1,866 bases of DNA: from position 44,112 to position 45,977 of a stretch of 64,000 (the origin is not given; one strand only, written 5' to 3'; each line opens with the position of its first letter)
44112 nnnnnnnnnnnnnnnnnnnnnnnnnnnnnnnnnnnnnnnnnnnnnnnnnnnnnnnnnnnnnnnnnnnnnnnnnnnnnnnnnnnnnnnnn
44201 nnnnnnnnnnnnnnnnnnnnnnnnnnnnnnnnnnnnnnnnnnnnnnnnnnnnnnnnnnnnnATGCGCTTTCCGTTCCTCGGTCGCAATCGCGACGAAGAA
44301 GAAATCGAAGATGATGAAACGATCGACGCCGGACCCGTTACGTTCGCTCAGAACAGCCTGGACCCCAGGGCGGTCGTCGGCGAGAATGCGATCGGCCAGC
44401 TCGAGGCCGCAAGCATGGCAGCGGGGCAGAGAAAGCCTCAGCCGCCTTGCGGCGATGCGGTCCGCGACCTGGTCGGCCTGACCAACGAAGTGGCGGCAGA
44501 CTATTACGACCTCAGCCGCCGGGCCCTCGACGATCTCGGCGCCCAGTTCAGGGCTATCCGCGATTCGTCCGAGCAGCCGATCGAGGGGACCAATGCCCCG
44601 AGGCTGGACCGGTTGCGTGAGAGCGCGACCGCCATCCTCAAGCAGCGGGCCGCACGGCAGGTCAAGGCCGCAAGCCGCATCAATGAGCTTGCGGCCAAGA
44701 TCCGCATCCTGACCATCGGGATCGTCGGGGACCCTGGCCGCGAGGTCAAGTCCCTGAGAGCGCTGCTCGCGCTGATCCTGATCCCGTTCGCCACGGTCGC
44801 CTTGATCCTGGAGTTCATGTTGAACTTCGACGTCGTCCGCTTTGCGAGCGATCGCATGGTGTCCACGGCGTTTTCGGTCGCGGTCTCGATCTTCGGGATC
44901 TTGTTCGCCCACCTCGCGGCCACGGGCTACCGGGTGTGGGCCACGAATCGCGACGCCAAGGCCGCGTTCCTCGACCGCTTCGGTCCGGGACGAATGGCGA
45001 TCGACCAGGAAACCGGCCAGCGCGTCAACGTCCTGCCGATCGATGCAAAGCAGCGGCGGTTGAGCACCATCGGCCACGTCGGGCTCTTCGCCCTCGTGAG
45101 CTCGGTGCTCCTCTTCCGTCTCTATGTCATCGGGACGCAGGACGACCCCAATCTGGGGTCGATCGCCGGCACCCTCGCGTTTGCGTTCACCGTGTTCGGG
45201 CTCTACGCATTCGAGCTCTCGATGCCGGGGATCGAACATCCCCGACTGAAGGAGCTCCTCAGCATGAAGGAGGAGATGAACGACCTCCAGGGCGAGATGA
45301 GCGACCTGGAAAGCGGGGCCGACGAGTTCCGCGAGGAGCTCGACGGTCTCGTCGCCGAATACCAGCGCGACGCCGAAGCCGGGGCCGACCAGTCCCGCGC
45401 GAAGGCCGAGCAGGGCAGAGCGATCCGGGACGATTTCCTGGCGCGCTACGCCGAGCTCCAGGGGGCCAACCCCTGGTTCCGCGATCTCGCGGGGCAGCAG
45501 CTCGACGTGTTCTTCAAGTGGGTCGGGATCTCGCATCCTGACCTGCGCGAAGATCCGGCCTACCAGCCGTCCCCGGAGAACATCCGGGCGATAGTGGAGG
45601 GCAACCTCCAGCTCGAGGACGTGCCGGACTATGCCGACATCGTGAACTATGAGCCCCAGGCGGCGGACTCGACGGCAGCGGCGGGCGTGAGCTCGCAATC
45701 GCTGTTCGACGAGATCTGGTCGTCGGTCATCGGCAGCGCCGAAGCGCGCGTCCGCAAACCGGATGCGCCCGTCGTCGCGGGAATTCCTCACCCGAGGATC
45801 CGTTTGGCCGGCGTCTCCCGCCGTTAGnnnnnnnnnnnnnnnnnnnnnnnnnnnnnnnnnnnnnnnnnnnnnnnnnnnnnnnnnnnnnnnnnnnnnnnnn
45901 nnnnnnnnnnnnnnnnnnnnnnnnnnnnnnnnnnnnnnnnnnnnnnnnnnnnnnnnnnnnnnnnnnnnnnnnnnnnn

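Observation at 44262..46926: Two-gene membrane cassette with foreign codon usage between htpX and tRNA-Ser: an uncharacterised 4-TM coiled-coil protein plus a TM-anchored vWA-like protein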

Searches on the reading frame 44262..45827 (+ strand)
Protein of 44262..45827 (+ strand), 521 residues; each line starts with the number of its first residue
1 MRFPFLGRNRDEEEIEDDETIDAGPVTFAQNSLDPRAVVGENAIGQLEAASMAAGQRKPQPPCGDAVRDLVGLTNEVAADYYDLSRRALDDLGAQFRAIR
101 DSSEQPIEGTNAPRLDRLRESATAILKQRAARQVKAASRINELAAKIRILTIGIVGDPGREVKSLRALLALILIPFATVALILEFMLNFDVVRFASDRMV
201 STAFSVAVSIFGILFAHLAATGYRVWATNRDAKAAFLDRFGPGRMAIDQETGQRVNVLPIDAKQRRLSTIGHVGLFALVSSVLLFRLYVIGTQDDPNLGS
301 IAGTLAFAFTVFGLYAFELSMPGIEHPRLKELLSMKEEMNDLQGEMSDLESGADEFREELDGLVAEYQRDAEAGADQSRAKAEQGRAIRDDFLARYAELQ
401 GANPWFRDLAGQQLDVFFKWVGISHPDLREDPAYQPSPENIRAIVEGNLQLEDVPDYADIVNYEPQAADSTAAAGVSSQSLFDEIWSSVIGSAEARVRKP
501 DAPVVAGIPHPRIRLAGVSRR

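Call 4: search_protein_families(library=pfam, proteins=[window:44262-45827:+], max_evalue=1)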
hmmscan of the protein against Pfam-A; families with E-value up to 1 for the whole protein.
window:44262-45827:+ (521 aa): 1 family
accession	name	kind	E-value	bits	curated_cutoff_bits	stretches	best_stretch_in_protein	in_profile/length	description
PF08286.16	Spc24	-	0.32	11.7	25.3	0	331-373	5-47/109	Spc24 subunit of Ndc80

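Call 5: search_protein_families(library=padloc, proteins=[window:44262-45827:+], max_evalue=1)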
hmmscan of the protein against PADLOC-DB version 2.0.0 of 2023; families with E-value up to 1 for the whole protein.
window:44262-45827:+ (521 aa): 2 families
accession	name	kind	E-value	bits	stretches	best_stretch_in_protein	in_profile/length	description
PDLC02504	BrxHI|BrxHII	-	0.0061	12.5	1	331-384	879-931/971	BrxHII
PDLC03863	LmuB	-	0.12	9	1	334-390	359-415/610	-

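Call 6: search_protein_families(library=ncbifam, proteins=[window:44262-45827:+], max_evalue=1)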
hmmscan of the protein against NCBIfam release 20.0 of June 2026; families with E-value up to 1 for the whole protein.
window:44262-45827:+ (521 aa): 2 families
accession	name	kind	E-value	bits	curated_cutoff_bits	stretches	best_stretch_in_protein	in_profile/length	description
TIGR03358.1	VI_chp_5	equivalog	0.11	12.3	97.25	1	327-372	111-152/160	type VI secretion system contractile sheath small subunit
TIGR01843.1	type_I_hlyD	subfamily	0.28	10.1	208.65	1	330-384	202-256/422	HlyD family type I secretion periplasmic adaptor subunit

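Call 10: find_homologous_proteins(query=window:44262-45827:+)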
Query window:44262-45827:+ (521 aa): 1 proteins with E <= 0.001 among 8000 candidates.
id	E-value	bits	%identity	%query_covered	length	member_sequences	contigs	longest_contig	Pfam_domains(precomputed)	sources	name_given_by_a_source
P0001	2.5e-107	378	44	94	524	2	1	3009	-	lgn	-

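Call 24: find_homologous_proteins(query=A1, max_evalue=0.01)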
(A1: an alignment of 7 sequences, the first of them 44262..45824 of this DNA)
Query A1 (7 sequences) (521 aa, profile of the alignment): 1 proteins with E <= 0.01 among 8000 candidates.
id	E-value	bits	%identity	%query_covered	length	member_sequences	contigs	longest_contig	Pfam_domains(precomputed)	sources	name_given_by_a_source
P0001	3.9e-218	743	44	94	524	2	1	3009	-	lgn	-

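Call 47: search_protein_representatives(alignment_id=A3)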
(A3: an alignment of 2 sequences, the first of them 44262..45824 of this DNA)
Query: 2 sequences, 537 profile positions. Proteins with E-value up to 0.001 (for the whole library): 42; up to 1e-10: 25; up to 1e-30: 8. The best 42 are listed.
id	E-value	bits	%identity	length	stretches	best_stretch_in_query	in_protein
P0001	0.0e+00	1041.1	-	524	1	1-537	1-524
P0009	2.5e-145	501.4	-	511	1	24-511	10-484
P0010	3.5e-86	306.3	-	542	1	19-531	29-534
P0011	4.4e-83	296.0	-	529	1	4-506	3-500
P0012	5.7e-52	193.3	-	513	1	29-498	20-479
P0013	1.1e-45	172.6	-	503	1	31-513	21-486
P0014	1.2e-38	149.4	-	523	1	30-513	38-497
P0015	3.3e-31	124.8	-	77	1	454-537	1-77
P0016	1.1e-30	123.0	-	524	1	24-519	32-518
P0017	1.9e-29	119.0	-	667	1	32-417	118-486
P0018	6.3e-26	107.4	-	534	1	69-431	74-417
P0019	8.9e-23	97.0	-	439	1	89-511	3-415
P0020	6.0e-22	94.2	-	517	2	58-356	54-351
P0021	7.9e-21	90.5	-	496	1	117-372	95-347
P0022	4.8e-19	84.7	-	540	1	91-362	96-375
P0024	5.6e-17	77.9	-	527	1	14-440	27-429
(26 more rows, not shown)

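Call 71: predict_structure(alignment_id=A6)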
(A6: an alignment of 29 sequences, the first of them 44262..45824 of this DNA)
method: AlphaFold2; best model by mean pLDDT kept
length: 521 residues; sequences in the alignment: 29
mean_pLDDT: 86.7   pTM: 0.67
mean pLDDT of the five models: 86.7, 84.5, 84.5, 82.6, 82.5
residues with pLDDT >= 90: 343; 70-90: 115; 50-70: 19; < 50: 44
segments of 3 or more residues with pLDDT < 50: 1-4, 6-29, 502-510, 514-516, 519-521
pLDDT, mean of each block of 10 residues (from residue 1): 46 45 40 91 93 85 87 96 95 94 73 92 97 97 97 96 79 82 78 76 89 95 95 96 89 95 94 97 92 87 91 93 91 97 96 92 95 90 94 95 96 95 90 91 94 92 87 88 96 88 48 48 41
secondary structure, 60 per line:
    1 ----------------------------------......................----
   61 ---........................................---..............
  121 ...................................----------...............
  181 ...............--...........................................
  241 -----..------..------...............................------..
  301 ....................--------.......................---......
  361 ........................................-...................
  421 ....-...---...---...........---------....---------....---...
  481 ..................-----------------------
elements in order: H35-56 H64-103 H107-155 H166-195 H198-240 H262-292 H299-320 H329-351 H355-400 H402-424 H438-448 H458-461 H471-474 H478-498

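Call 77: find_encoding_contigs(protein=P0012, flank=6000, max_places=3)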
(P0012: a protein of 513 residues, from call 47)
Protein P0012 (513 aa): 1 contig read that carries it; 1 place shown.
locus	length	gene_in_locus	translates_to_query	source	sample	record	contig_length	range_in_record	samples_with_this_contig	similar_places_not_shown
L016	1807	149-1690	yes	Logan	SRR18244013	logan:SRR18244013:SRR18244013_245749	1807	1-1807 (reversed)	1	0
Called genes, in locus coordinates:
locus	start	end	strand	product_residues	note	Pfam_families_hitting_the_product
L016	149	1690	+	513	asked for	-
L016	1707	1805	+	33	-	?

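Call 78: find_encoding_contigs(protein=P0024, flank=6000, max_places=3)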
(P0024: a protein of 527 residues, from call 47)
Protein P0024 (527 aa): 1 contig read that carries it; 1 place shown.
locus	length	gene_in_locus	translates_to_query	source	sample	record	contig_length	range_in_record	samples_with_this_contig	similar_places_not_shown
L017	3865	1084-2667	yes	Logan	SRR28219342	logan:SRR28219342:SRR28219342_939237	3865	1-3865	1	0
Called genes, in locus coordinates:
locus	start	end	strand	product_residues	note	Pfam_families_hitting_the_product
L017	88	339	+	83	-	PF15970:HicB-like_2 (weak), PF15919:HicB_lk_antitox (weak)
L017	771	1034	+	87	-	-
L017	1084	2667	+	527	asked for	-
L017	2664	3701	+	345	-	-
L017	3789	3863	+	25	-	?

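Call 100: search_solved_structures(query=A6, max_evalue=1)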
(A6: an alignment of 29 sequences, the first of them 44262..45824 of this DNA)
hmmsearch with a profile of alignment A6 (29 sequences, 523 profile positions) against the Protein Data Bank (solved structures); distinct sequences matched with E-value up to 1: 16.
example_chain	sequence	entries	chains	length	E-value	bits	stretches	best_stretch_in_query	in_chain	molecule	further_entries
8w6e_A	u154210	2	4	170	0.0055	18.8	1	326-397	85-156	HBC599 in complex with wFAP1.1 | wFAP1.1 structure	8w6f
9j05_A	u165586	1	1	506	0.035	16.1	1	305-404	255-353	P2Y purinoceptor 14,Soluble cytochrome b562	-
3g7c_A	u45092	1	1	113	0.14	14.2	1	328-389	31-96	Occludin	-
1wpa_A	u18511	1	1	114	0.15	14.1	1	328-388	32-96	Occludin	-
6dm9_B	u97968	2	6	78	0.25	13.3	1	371-434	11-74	DHD15_extended_B | DHD15_closed_B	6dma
1eq1_A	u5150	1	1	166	0.39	12.7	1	67-147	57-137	APOLIPOPHORIN-III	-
7zr2_A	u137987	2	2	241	0.41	12.6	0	76-131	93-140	Spike protein S2',Chimeric protein mimic of SARS-CoV-2 Spike HR1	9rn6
3vjf_A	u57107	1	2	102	0.55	12.2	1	325-399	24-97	WA20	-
4h5y_A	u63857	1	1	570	0.63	12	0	306-448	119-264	LidA protein, substrate of the Dot/Icm system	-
2mmu_A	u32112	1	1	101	0.7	11.8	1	245-325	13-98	Cell division protein CrgA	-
4uos_A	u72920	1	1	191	0.7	11.8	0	57-146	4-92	DESIGNED HELICAL BUNDLE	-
5tgw_A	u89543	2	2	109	0.71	11.8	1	326-395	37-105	PS1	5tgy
9nm2_A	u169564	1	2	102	0.72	11.8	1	245-325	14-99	Cell division protein CrgA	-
6xor_A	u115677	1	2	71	0.9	11.5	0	76-119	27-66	Protein swallow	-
5cwb_A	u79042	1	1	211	0.94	11.4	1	358-494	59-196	Designed helical repeat protein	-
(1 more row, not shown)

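Call 102: search_protein_families(library=phrogs, proteins=[window:44262-45827:+], max_evalue=0.1)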
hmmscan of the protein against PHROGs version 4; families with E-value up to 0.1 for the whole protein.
window:44262-45827:+ (521 aa): 1 family
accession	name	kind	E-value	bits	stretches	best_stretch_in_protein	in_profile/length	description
phrog_5553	-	unknown function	0.077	14.2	0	329-366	6-43/114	-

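Call 108: fold_search(model_id=the predicted structure, library=pdb)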
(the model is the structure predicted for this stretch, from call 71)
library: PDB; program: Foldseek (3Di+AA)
matches with E <= 10: 311; with E <= 0.001: 0
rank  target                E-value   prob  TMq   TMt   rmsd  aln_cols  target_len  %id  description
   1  8f7n                  3.2e-02  0.38  0.12  0.16  36.2       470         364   15  Crystal structure of chemoreceptor McpZ ligand sensing domain (released 2023-07-05)
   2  9mg8_A                3.6e-02  0.23  0.08  0.11  58.6       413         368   15  Crystal Structure of b-iTHR-110 (released 2025-12-17)
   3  9mg8_B                7.4e-02  0.21  0.10  0.13  56.3       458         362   13  Crystal Structure of b-iTHR-110 (released 2025-12-17)
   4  9a69_B                1.0e-01  0.80  0.18  0.15  23.2       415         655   12  Integrative model of MCPB-MCPC by crosslinking MS and deep learning (released 2024-09-18)
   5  7kek_A                1.1e-01  0.33  0.15  0.03  35.6       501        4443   10  Structure of the free outer-arm dynein in pre-parallel state (released 2021-09-29)
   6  7dqk_A                1.4e-01  0.11  0.08  0.09  51.9       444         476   12  A nicotine MATE transporter, Nicotiana tabacum MATE2 (NtMATE2) (released 2021-06-09)
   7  7k58_A                1.5e-01  0.30  0.15  0.03  35.6       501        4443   10  Structure of outer-arm dyneins bound to microtubule with microtubule binding state 1(MTBS-1) (released 2021-09-29)
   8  9qxx_A                1.5e-01  0.14  0.09  0.06  30.1       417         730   11  JetABC DNA loaded state dimer (released 2025-10-01)
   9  9n1j_A                1.7e-01  0.20  0.09  0.05  33.5       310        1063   13  Cryo-EM structure of rabbit TRPM3 in apo activated state at 18 degrees Celsius (released 2025-12-17)
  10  7k5b_C                1.9e-01  0.20  0.14  0.04  31.7       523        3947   13  Structure of outer-arm dynein bound to microtubule doublet in microtubule binding state 2 (MTBS-2) (released 2021-09-29)
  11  7nyw_B                1.9e-01  0.16  0.12  0.08  43.1       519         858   14  Cryo-EM structure of the MukBEF-MatP-DNA head module (released 2021-07-07)
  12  9a65_B                2.9e-01  0.69  0.21  0.18  22.6       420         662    9  Integrative model of YVAQ-MCPB by crosslinking MS and deep learning (released 2024-09-18)
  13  7nyw_A                3.0e-01  0.09  0.09  0.07  38.0       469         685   13  Cryo-EM structure of the MukBEF-MatP-DNA head module (released 2021-07-07)
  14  8bx8_B                3.1e-01  0.20  0.15  0.03  36.3       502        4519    8  In situ outer dynein arm from Chlamydomonas reinhardtii in the post-power stroke state (released 2023-05-10)
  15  6gy7_C                3.1e-01  0.11  0.08  0.12  44.0       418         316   11  Crystal structure of XaxB from Xenorhabdus nematophil (released 2018-07-25)
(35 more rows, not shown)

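Call 109: find_encoding_contigs(protein=P0013, flank=6000, max_places=4)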
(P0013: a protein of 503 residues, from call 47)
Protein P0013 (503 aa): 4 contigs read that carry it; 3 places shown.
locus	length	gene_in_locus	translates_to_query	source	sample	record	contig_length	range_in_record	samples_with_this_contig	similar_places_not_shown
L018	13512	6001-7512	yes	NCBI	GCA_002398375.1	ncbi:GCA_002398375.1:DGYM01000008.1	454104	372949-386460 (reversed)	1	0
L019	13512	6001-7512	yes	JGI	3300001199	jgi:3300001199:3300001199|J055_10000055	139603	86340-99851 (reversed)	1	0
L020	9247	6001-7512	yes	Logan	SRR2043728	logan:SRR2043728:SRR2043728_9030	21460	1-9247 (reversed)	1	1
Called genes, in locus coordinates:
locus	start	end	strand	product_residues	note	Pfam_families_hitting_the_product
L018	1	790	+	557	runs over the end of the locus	PF05970:PIF1, PF13245:AAA_19, PF13401:AAA_22, PF13604:AAA_30, PF21530:Pif1_2B_dom (weak), PF14493:HTH_40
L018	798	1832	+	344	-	PF02618:YceG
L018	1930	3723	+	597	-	PF00009:GTP_EFTU, PF01926:MMR_HSR1, PF22042:EF-G_D2, PF03144:GTP_EFTU_D2, PF00679:EFG_C, PF21018:BipA_C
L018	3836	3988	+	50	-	PF18919:DUF5670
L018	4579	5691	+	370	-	PF04851:ResIII (weak), PF00270:DEAD, PF00271:Helicase_C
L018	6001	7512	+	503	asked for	-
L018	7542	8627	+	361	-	-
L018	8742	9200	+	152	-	-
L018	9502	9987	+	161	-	PF01569:PAP2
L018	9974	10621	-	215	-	PF09335:VTT_dom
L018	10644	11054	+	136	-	PF06262:Zincin_1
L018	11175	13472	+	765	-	PF13166:AAA_13, PF00005:ABC_tran (faint), PF13304:AAA_21 (faint)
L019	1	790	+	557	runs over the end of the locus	PF05970:PIF1, PF13245:AAA_19, PF13401:AAA_22, PF13604:AAA_30, PF21530:Pif1_2B_dom (weak), PF14493:HTH_40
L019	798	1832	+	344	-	PF02618:YceG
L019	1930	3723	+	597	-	PF00009:GTP_EFTU, PF01926:MMR_HSR1, PF22042:EF-G_D2, PF03144:GTP_EFTU_D2, PF00679:EFG_C, PF21018:BipA_C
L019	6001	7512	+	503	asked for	-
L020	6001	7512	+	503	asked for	-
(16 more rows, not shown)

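Call 110: find_encoding_contigs(protein=P0014, flank=6000, max_places=4)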
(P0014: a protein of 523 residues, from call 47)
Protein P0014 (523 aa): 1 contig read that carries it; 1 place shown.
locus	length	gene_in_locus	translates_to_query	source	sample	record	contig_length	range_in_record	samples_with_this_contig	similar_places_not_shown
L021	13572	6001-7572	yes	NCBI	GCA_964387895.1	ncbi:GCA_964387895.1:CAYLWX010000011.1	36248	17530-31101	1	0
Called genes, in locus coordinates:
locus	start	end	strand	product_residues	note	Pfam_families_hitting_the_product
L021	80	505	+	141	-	PF13527:Acetyltransf_9 (weak), PF00583:Acetyltransf_1, PF13302:Acetyltransf_3 (weak), PF13673:Acetyltransf_10, PF13508:Acetyltransf_7, PF08445:FR47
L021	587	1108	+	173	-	-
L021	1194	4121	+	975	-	PF00005:ABC_tran (faint), PF02463:SMC_N (faint), PF03193:RsgA_GTPase (faint), PF13304:AAA_21 (faint), PF13476:AAA_23 (faint), PF13555:AAA_29 (faint), PF17760:UvrA_inter, PF17755:UvrA_DNA-bind, +1 more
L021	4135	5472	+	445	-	PF01541:GIY-YIG, PF02151:UVR (faint), PF27096:UvrC_M, PF08459:UvrC_RNaseH_dom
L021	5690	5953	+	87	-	-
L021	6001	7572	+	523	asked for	-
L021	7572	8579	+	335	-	-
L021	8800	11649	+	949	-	PF00005:ABC_tran (faint), PF02463:SMC_N (faint), PF03193:RsgA_GTPase (faint), PF13191:AAA_16 (faint), PF13401:AAA_22 (faint), PF13481:AAA_25 (faint), PF17760:UvrA_inter, PF17755:UvrA_DNA-bind, +4 more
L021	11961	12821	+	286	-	-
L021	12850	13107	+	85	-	PF00404:Dockerin_1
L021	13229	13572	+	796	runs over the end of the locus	PF13491:FtsK_4TM, PF17854:FtsK_alpha, PF01580:FtsK_SpoIIIE, PF09397:FtsK_gamma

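Call 119: search_protein_families(library=padloc, proteins=[L018:6001-7509:+, L018:7542-8624:+], max_evalue=0.01)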
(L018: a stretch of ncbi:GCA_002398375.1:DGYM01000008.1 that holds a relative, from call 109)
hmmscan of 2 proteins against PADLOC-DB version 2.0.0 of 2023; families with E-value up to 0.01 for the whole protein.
L018:6001-7509:+ (503 aa): 0 families

L018:7542-8624:+ (361 aa): 0 families

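Call 120: search_protein_families(library=ncbifam, proteins=[L018:8742-9197:+], max_evalue=0.01)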
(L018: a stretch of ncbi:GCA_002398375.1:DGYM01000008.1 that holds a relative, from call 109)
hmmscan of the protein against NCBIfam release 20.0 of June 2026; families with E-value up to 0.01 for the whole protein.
L018:8742-9197:+ (152 aa): 0 families

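Call 122: find_encoding_contigs(protein=P0016, flank=5000, max_places=3)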
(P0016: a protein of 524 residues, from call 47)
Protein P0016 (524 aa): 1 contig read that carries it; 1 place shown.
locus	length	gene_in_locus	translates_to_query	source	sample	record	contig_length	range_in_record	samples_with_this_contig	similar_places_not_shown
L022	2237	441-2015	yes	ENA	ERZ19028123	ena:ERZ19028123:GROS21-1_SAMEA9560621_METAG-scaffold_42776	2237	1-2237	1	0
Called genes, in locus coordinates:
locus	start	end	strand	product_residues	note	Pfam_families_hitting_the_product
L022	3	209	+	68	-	?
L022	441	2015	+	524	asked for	-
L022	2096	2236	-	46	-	?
